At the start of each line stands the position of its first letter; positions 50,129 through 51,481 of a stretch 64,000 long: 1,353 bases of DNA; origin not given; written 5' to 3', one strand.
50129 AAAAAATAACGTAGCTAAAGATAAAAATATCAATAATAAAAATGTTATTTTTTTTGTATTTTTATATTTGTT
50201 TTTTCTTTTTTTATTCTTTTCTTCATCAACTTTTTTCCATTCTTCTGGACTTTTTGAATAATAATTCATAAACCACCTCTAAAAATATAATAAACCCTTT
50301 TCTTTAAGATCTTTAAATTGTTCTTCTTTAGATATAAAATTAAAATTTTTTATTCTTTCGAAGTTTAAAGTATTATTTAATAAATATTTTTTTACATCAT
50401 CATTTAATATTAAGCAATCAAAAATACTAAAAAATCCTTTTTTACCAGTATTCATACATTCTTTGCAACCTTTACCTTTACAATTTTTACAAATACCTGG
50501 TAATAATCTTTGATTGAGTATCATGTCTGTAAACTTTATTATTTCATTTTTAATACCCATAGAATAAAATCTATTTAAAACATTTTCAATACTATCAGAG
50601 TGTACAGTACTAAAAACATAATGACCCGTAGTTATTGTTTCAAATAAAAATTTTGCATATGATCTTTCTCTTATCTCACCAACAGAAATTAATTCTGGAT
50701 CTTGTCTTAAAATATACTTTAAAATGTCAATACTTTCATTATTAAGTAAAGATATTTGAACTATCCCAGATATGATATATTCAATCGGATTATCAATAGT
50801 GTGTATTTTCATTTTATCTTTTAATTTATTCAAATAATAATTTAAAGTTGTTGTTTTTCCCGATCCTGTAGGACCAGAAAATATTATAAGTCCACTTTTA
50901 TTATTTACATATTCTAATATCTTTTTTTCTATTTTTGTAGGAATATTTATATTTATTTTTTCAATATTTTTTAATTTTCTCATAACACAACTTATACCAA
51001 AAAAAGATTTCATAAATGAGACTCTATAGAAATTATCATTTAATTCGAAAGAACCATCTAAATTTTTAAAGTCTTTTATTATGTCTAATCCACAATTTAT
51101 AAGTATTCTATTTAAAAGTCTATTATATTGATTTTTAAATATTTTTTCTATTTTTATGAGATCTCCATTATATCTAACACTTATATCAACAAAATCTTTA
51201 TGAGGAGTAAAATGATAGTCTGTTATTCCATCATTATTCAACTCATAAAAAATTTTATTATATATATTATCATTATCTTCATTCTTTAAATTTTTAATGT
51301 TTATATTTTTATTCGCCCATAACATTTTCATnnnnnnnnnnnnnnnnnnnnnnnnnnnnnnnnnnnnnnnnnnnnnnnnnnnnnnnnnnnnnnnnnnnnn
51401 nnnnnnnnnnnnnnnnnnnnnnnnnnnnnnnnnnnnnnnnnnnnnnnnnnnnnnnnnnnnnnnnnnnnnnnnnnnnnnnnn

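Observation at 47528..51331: Minimal PilT/GspE-family ATPase directly downstream of ftsA-ftsZ, followed by three uncharacterised proteins and a Cys-rich mini-protein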

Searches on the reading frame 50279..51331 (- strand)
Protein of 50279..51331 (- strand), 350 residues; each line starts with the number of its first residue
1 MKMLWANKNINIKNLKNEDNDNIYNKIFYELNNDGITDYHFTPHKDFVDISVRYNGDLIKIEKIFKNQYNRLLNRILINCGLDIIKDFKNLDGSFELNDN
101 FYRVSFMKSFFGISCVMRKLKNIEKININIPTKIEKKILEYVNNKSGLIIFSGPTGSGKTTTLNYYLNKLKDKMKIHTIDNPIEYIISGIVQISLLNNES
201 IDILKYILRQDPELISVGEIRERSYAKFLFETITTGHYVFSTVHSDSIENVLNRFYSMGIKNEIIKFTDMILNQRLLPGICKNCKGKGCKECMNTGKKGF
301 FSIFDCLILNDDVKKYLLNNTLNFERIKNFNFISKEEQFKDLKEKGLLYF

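Call 3: search_protein_families(library=pfam, proteins=[window:50279-51331:-], max_evalue=1)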
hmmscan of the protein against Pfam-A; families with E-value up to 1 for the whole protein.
window:50279-51331:- (350 aa): 20 families
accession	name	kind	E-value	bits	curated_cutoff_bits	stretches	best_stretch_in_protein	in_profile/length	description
PF00437.27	T2SSE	-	2.7e-53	181.4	24.9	1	24-323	12-336/370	Type II/IV secretion system protein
PF20720.3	nSTAND3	-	0.00014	22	27.2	1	131-182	3-54/155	Novel STAND NTPase 3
PF13401.12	AAA_22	-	0.00016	22.4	27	1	145-182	4-33/130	AAA domain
PF02492.25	cobW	-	0.00036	20.6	20.7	1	149-183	3-37/180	CobW/HypB/UreG, nucleotide-binding domain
PF12775.13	AAA_7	-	0.0014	18.7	25.8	1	138-179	25-67/181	P-loop containing dynein motor region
PF13191.12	AAA_16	-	0.024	15.6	32.6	1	145-185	22-66/167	AAA ATPase domain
PF01637.24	ATPase_2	-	0.028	14.7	33.2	1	136-177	9-51/225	ATPase domain predominantly from Archaea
PF25199.1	nSTAND_NTPase5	-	0.033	14.5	34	1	131-164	21-59/145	Novel STAND NTPase 5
PF04851.21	ResIII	-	0.04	14.3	22.5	1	136-175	13-52/164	Type III restriction enzyme, res subunit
PF19568.5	Spore_III_AA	-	0.05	13.1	27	1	206-279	220-293/306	Sporulation stage III, protein AA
PF03193.22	RsgA_GTPase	-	0.069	13.4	30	1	136-177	98-135/174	RsgA GTPase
PF13173.12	AAA_14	-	0.085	13.3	27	1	148-180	4-38/129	AAA domain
PF13086.12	AAA_11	-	0.099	12.8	27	1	139-171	10-42/257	AAA domain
PF00005.33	ABC_tran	-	0.1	13.6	25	1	148-185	13-51/137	ABC transporter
PF13245.12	AAA_19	-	0.1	13.2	25.1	1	145-175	10-40/134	AAA domain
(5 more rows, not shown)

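Call 4: search_protein_families(library=ncbifam, proteins=[window:50279-51331:-], max_evalue=1)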
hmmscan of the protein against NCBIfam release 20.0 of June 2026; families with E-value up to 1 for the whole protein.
window:50279-51331:- (350 aa): 27 families (the best 25 are shown)
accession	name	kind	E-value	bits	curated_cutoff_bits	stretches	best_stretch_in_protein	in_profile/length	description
TIGR02538.1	type_IV_pilB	equivalog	2e-49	168.7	675.65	2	24-286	185-461/564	type IV-A pilus assembly ATPase PilB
NF041000.1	ATPase_ComGA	equivalog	3.6e-47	160.6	300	1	27-278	3-266/267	competence type IV pilus ATPase ComGA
TIGR02533.1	type_II_gspE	equivalog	4.5e-46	157.5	630.25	2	23-286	112-388/486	type II secretion system ATPase GspE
NF007755.0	PRK10436.1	equivalog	2.2e-42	145.3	617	1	30-285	95-363/465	type II secretion system protein GspE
NF053534.1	T4PilAsmATPsTfpB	equivalog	4.9e-38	130.9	850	2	33-286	214-481/584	type IV pilus assembly ATPase TfpB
TIGR01420.1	pilT_fam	subfamily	2.8e-31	109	319.1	1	26-268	4-252/343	PilT/PilU family type 4a pilus ATPase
NF058587.1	archaellum_moto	equivalog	8.1e-16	57.8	550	1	149-261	278-399/527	archaellum flagellar ATPase motor FlaI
TIGR02525.1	plasmid_TraJ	equivalog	5.8e-15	55.1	368.3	1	113-258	118-272/372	plasmid transfer ATPase TraJ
TIGR02524.1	dot_icm_DotB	equivalog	3.1e-12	46.4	463.3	1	88-276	69-284/358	Dot/Icm type IV secretion system ATPase DotB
TIGR02788.1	VirB11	equivalog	8.6e-11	41.4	249.95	1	140-263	139-270/308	P-type DNA transfer ATPase VirB11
TIGR02782.1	TrbB_P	equivalog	8.4e-09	35.1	304.55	1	136-257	127-254/303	P-type conjugative transfer ATPase TrbB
NF010475.0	PRK13900.1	equivalog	4.8e-08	32.5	389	1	126-262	140-286/333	type IV secretion system ATPase VirB11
TIGR03819.1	heli_sec_ATPase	hypoth_equivalog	7.5e-08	31.9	373.15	1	130-260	163-302/340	TadA family conjugal transfer-associated ATPase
NF053672.1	bindosome_BasE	exception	3.9e-07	29.2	1000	1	149-258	273-391/512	bindosome assembly system ATPase subunit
NF010469.0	PRK13894.1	subfamily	1.3e-06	27.9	508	1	128-258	131-267/320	conjugal transfer ATPase TrbB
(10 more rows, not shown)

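Call 5: find_homologous_proteins(query=window:50279-51331:-)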
Query window:50279-51331:- (350 aa): 1092 proteins with E <= 0.001 among 8000 candidates; the best 120 are listed.
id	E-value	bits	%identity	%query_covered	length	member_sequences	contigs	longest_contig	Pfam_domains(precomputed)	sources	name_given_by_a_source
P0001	3.6e-226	768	100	100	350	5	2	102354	PF00437.27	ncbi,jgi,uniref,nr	ncbi:GspE/PulE family protein [Oceanotoga teriensis]|jgi:type IV pilus assembly protein PilB|uniref:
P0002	2.3e-91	325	52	87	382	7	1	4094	PF00437.27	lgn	-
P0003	1.3e-90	323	50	93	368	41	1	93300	PF00437.27,PF20720.4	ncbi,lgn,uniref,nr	ncbi:hypothetical protein X927_02290 [Petrotoga mexicana DSM 14811]|uniref:Bacterial type II secreti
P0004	3.1e-90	321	48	87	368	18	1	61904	PF00437.27,PF20720.4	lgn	-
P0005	3.6e-89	318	50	93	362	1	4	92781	PF00437.27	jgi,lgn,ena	-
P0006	4.7e-89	317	45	95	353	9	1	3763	PF00437.27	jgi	jgi:type IV pilus assembly protein PilB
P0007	6.0e-89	317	48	84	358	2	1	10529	PF00437.27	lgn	-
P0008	3.9e-87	311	47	85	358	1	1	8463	PF00437.27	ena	-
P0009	2.2e-86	309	47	92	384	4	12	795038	PF00437.27,PF20720.4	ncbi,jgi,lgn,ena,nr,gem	ncbi:MAG TPA: ATPase, T2SS/T4P/T4SS family [Defluviitoga sp.]|nr:ATPase, T2SS/T4P/T4SS family [Deflu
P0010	2.3e-86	309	49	83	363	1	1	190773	PF00437.27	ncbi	ncbi:MAG: ATPase, T2SS/T4P/T4SS family [Thermotogota bacterium]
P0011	4.5e-86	308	47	90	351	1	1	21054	PF00437.27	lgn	-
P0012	4.7e-86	308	47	83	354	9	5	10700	PF00437.27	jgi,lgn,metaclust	metaclust:\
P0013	7.6e-86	307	46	97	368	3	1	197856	PF00437.27,PF20720.4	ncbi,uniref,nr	ncbi:ATPase, T2SS/T4P/T4SS family [Petrotoga sp. 9PWA.NaAc.5.4]|uniref:ATPase, T2SS/T4P/T4SS family 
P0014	5.9e-84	301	48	88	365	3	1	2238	PF00437.27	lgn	-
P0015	4.7e-81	291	48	86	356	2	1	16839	PF00437.27,PF04851.22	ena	-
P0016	4.8e-80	288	49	86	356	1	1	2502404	PF00437.27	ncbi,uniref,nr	ncbi:hypothetical protein OSSY52_20690 [Tepiditoga spiralis]|uniref:Bacterial type II secretion syst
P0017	8.1e-61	225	42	91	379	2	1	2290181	PF00437.27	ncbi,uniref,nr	ncbi:hypothetical protein LN42_01670 [Marinitoga sp. 1137]|uniref:GspE/PulE family protein n=1 Tax=M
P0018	2.0e-56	210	41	91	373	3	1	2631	PF00437.27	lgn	-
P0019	1.5e-55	207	41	94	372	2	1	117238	PF00437.27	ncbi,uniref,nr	ncbi:ATPase, T2SS/T4P/T4SS family [Marinitoga sp. 38H-ov]|uniref:GspE/PulE family protein n=1 Tax=Ma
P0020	7.4e-42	162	34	91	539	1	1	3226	PF05157.21,PF00437.27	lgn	-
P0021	1.0e-41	162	34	85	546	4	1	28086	PF00437.27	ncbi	-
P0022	3.1e-41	160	33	89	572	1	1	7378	PF05157.21,PF00437.27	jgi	jgi:type IV pilus assembly protein PilB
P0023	3.8e-41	160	36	80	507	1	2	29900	PF00437.27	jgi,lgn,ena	-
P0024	2.6e-40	157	29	91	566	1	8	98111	PF05157.21,PF00437.27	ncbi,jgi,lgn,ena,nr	ncbi:MAG TPA: GspE/PulE family protein [Patescibacteria group bacterium]|nr:GspE/PulE family protein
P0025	3.7e-40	157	31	86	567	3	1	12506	PF05157.21,PF00437.27,PF13604.13,PF13401.13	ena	-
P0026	9.2e-40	155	37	92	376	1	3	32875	PF00437.27,PF20720.4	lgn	-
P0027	1.5e-39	155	31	82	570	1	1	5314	PF00437.27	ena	-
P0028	1.8e-39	154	32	91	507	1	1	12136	PF00437.27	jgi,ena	-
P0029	3.0e-39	154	32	80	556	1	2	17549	PF05157.21,PF00437.27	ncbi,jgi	-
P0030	3.2e-39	154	31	86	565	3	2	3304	PF05157.21,PF00437.27,PF13401.13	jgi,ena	-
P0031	3.3e-39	154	32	80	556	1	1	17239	PF05157.21,PF00437.27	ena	-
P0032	3.5e-39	153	32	80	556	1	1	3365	PF05157.21,PF00437.27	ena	-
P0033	3.8e-39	153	32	91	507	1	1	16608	PF05157.21,PF00437.27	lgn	-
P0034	8.6e-39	152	31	85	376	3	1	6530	PF00437.27,PF13401.13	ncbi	ncbi:MAG: ATPase, T2SS/T4P/T4SS family, partial [Candidatus Omnitrophota bacterium]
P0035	9.9e-39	152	34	89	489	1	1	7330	PF13173.13,PF05157.21,PF00437.27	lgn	-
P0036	1.2e-38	152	31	96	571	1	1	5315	PF05157.21,PF00437.27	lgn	-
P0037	1.3e-38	152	33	95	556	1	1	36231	PF05157.21,PF00437.27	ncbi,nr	ncbi:MAG: GspE/PulE family protein [Candidatus Margulisbacteria bacterium]|nr:GspE/PulE family prote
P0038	1.6e-38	151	31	89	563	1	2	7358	PF05157.21,PF00437.27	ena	-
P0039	1.7e-38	151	31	92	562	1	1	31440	PF05157.21,PF00437.27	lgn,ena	-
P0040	2.5e-38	151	33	81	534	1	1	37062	PF05157.21,PF00437.27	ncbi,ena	-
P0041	2.5e-38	151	33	89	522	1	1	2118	PF00437.27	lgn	-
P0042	2.5e-38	151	34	83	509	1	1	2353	PF05157.21,PF00437.27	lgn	-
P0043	2.7e-38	151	31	89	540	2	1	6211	PF05157.21,PF00437.27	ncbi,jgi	-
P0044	3.3e-38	150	33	91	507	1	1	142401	PF00437.27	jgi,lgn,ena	-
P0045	3.5e-38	150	29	90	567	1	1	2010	PF05157.21,PF00437.27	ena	-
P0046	4.3e-38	150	33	86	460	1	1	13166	PF13173.13,PF00437.27,PF13401.13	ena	-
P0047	5.0e-38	150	31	85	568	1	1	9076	PF05157.21,PF00437.27,PF13604.13,PF13401.13,PF25199.2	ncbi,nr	ncbi:MAG: ATPase, T2SS/T4P/T4SS family [Candidatus Omnitrophica bacterium]|nr:ATPase, T2SS/T4P/T4SS 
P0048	5.7e-38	149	33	93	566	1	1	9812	PF05157.21,PF00437.27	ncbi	-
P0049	5.9e-38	149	30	93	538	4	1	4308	PF05157.21,PF00437.27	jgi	-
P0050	6.3e-38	149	30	86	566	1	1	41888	PF05157.21,PF00437.27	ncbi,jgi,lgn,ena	ncbi:MAG: GspE/PulE family protein [bacterium]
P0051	8.7e-38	149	31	93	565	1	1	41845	PF05157.21,PF00437.27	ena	-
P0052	8.9e-38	149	30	92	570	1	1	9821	PF05157.21,PF00437.27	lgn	-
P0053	9.6e-38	149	31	94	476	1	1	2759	PF00437.27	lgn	-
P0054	1.0e-37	149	29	92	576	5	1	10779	PF05157.21,PF00437.27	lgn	-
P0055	1.1e-37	149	35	80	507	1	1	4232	PF00437.27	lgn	-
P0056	1.2e-37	148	32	93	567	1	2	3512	PF05157.21,PF00437.27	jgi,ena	jgi:general secretion pathway protein E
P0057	1.2e-37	148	32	81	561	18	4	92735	PF05157.21,PF00437.27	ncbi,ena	-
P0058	1.3e-37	148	31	85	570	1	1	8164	PF05157.21,PF00437.27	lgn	-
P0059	1.6e-37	148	29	90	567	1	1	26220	PF05157.21,PF00437.27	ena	-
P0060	1.9e-37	148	32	85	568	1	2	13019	PF05157.21,PF00437.27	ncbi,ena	-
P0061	2.2e-37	148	28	93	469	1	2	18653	PF00437.27,PF13191.13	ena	-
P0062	2.9e-37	147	29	90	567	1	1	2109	PF05157.21,PF00437.27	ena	-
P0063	2.9e-37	147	33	85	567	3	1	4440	PF05157.21,PF00437.27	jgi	-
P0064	3.4e-37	147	30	93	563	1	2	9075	PF05157.21,PF00437.27,PF13401.13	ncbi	-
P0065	3.6e-37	147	29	90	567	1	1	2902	PF05157.21,PF00437.27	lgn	-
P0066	3.7e-37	147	30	85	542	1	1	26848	PF00437.27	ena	-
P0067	3.8e-37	147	29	90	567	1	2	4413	PF05157.21,PF00437.27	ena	-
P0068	3.8e-37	147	29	90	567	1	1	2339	PF05157.21,PF00437.27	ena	-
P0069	3.8e-37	147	29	90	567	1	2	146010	PF05157.21,PF00437.27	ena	-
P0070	3.8e-37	147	29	90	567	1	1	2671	PF05157.21,PF00437.27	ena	-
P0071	3.9e-37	147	29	90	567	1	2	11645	PF05157.21,PF00437.27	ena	-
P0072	4.5e-37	147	33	92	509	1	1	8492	PF05157.21,PF00437.27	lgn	-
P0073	4.6e-37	147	33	92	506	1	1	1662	PF00437.27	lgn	-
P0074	5.1e-37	146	32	93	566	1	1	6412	PF05157.21,PF00437.27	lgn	-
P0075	5.3e-37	146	30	83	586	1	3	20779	PF05157.21,PF00437.27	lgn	-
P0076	5.3e-37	146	30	88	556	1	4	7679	PF00437.27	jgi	jgi:type IV pilus assembly protein PilB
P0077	5.4e-37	146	29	90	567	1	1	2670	PF05157.21,PF00437.27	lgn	-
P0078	5.9e-37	146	32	89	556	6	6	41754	PF05157.21,PF00437.27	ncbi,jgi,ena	-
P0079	7.1e-37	146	34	82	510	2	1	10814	PF00437.27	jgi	-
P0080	7.8e-37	146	31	88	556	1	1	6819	PF00437.27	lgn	-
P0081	8.8e-37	146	32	89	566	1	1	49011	PF05157.21,PF00437.27,PF13604.13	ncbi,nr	ncbi:MAG: ATPase, T2SS/T4P/T4SS family [Candidatus Omnitrophica bacterium]|nr:ATPase, T2SS/T4P/T4SS 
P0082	9.6e-37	145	31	88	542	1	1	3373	PF00437.27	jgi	-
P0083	9.7e-37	145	32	93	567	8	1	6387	PF05157.21,PF00437.27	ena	-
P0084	1.1e-36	145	32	93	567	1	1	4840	PF05157.21,PF00437.27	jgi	jgi:general secretion pathway protein E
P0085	1.1e-36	145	32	93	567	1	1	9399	PF05157.21,PF00437.27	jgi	jgi:general secretion pathway protein E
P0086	1.3e-36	145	30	92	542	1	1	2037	PF05157.21,PF00437.27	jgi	jgi:type II secretory ATPase GspE/PulE/Tfp pilus assembly ATPase PilB-like protein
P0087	1.3e-36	145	30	88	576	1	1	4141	PF05157.21,PF00437.27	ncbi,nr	ncbi:MAG TPA: type II secretion system ATPase GspE [Turneriella sp.]|nr:type II secretion system ATP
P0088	1.6e-36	145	32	85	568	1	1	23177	PF05157.21,PF00437.27,PF13604.13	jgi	jgi:type II secretory ATPase GspE/PulE/Tfp pilus assembly ATPase PilB-like protein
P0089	1.6e-36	145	30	88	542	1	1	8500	PF00437.27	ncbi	-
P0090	1.7e-36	145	31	85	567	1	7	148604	PF05157.21,PF00437.27,PF25199.2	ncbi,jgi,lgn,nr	ncbi:MAG: type II secretion system ATPase GspE [Leptospiraceae bacterium]|nr:type II secretion syste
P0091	2.1e-36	144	27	95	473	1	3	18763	PF00437.27,PF13604.13,PF13191.13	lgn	-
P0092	2.7e-36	144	32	86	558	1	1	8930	PF05157.21,PF00437.27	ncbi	-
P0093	3.6e-36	144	34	89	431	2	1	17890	PF05157.21,PF00437.27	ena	-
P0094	4.0e-36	143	30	90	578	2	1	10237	PF05157.21,PF00437.27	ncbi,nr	ncbi:Flp pilus assembly complex ATPase component TadA [Patescibacteria group bacterium]|nr:Flp pilus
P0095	5.2e-36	143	32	85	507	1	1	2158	PF05157.21,PF00437.27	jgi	jgi:type IV pilus assembly protein PilB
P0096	6.8e-36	143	30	85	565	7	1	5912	PF05157.21,PF00437.27,PF25199.2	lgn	-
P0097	9.3e-36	142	31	83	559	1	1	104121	PF00437.27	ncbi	-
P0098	9.4e-36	142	30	85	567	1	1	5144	PF05157.21,PF00437.27,PF25199.2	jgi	-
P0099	9.5e-36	142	30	85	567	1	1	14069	PF05157.21,PF00437.27,PF25199.2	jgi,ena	-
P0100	9.6e-36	142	36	82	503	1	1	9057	PF05157.21,PF00437.27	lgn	-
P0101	1.0e-35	142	33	93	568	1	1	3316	PF05157.21,PF00437.27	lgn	-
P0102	1.0e-35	142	30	83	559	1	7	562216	PF00437.27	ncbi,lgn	ncbi:MAG: ATPase, T2SS/T4P/T4SS family [Candidatus Paceibacterota bacterium]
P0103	1.4e-35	142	30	85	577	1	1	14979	PF05157.21,PF00437.27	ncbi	-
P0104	1.4e-35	142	33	85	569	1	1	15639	PF05157.21,PF00437.27,PF25199.2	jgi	jgi:general secretion pathway protein E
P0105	1.4e-35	142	29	81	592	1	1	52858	PF05157.21,PF00437.27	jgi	jgi:type IV pilus assembly protein PilB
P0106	1.4e-35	142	34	82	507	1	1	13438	PF05157.21,PF00437.27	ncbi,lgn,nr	ncbi:MAG: GspE/PulE family protein [Patescibacteria group bacterium]|nr:GspE/PulE family protein [Pa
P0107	1.5e-35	142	30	85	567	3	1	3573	PF05157.21,PF00437.27,PF25199.2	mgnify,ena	mgnify:CR=1 FL=1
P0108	1.6e-35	141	30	85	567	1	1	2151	PF05157.21,PF00437.27,PF25199.2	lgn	-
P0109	1.7e-35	141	31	85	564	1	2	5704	PF05157.21,PF00437.27,PF25199.2,PF13191.13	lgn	-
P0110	1.8e-35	141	28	88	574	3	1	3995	PF05157.21,PF00437.27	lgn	-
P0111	1.8e-35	141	30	85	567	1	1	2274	PF05157.21,PF00437.27,PF25199.2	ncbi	-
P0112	2.0e-35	141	30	85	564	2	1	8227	PF05157.21,PF00437.27,PF25199.2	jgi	-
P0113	2.2e-35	141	29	93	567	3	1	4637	PF05157.21,PF00437.27,PF13401.13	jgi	jgi:type IV pilus assembly protein PilB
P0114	2.2e-35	141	32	93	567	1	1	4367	PF05157.21,PF00437.27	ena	-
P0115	2.2e-35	141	31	81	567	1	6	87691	PF05157.21,PF00437.27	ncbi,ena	-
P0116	2.2e-35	141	30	85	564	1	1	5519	PF05157.21,PF00437.27,PF25199.2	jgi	jgi:general secretion pathway protein E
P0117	2.3e-35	141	35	91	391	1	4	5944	PF00437.27,PF00910.29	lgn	-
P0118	2.4e-35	141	32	85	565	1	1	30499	PF05157.21,PF00437.27,PF25199.2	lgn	-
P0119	2.6e-35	141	32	85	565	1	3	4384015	PF05157.21,PF00437.27,PF25199.2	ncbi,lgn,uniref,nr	ncbi:type II secretion system ATPase GspE [Turneriella parva]|uniref:protein-secreting ATPase n=1 Ta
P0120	2.7e-35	141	31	85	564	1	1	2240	PF05157.21,PF00437.27,PF25199.2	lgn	-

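Call 6: find_encoding_contigs(protein=P0003, flank=8000, max_places=1)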
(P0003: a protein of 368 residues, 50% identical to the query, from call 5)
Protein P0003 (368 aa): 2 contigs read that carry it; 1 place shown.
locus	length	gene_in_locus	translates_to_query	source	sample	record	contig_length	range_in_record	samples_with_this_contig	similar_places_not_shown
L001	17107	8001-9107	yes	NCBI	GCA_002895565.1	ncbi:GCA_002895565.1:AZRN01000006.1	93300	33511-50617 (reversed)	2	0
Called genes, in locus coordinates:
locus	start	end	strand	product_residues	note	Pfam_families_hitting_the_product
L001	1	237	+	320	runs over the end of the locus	PF00294:PfkB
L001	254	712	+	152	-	PF00571:CBS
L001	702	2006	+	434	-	PF00919:UPF0004, PF04055:Radical_SAM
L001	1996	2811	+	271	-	PF01063:Aminotran_4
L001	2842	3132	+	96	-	PF05258:DciA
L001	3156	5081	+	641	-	PF02518:HATPase_c, PF00204:DNA_gyraseB, PF01751:Toprim, PF00986:DNA_gyraseB_C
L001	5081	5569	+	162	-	-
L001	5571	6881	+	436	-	PF14450:FtsA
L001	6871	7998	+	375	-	PF00091:Tubulin, PF12327:FtsZ_C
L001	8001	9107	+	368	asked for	PF00437:T2SSE, PF20720:nSTAND3 (faint)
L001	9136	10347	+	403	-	-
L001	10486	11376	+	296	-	PF18937:DUF5685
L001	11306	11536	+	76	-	-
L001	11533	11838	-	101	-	-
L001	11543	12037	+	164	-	-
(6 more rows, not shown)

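Call 7: find_encoding_contigs(protein=P0009, flank=8000, max_places=1)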
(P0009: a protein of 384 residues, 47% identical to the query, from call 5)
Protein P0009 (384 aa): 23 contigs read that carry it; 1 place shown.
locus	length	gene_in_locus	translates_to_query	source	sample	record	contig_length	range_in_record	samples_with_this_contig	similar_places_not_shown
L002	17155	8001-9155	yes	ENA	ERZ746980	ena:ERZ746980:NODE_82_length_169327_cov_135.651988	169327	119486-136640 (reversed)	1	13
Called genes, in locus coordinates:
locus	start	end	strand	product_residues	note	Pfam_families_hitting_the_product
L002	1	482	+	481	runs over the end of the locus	PF04055:Radical_SAM, PF13186:SPASM (weak)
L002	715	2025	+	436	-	PF00919:UPF0004, PF04055:Radical_SAM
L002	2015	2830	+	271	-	PF01063:Aminotran_4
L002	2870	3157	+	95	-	PF05258:DciA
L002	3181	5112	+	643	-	PF02518:HATPase_c, PF00204:DNA_gyraseB, PF01751:Toprim, PF00986:DNA_gyraseB_C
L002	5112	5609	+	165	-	-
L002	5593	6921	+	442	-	PF14450:FtsA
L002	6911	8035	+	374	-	PF00091:Tubulin, PF12327:FtsZ_C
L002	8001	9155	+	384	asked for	PF00437:T2SSE, PF20720:nSTAND3 (weak)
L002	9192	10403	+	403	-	-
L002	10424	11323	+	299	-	PF18937:DUF5685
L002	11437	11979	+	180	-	-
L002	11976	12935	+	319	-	PF03576:Peptidase_S58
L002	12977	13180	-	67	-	PF00403:HMA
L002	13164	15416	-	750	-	PF00403:HMA, PF00122:E1-E2_ATPase, PF00702:Hydrolase, PF08282:Hydrolase_3 (weak)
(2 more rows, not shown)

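Call 8: find_encoding_contigs(protein=P0016, flank=8000, max_places=1)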
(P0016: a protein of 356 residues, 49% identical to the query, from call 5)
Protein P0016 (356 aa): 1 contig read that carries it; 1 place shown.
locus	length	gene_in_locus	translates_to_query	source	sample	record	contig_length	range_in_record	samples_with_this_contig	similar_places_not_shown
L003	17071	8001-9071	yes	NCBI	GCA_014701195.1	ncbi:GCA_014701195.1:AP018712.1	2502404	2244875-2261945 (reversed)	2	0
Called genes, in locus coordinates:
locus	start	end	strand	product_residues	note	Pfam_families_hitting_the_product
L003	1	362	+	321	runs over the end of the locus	PF00294:PfkB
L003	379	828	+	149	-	PF00571:CBS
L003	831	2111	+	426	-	PF00919:UPF0004, PF04055:Radical_SAM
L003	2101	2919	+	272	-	PF01063:Aminotran_4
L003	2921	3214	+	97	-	PF05258:DciA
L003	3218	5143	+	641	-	PF02518:HATPase_c, PF00204:DNA_gyraseB, PF01751:Toprim, PF00986:DNA_gyraseB_C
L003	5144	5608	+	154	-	-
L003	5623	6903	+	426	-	PF14450:FtsA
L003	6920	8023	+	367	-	PF00091:Tubulin, PF12327:FtsZ_C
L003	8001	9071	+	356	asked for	PF00437:T2SSE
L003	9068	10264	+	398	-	-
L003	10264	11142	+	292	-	PF18937:DUF5685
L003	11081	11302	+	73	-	-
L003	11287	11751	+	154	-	-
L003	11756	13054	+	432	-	PF02040:ArsB, PF06808:DctM (faint), PF03600:CitMHS, PF16980:CitMHS_2 (faint), PF00939:Na_sulph_symp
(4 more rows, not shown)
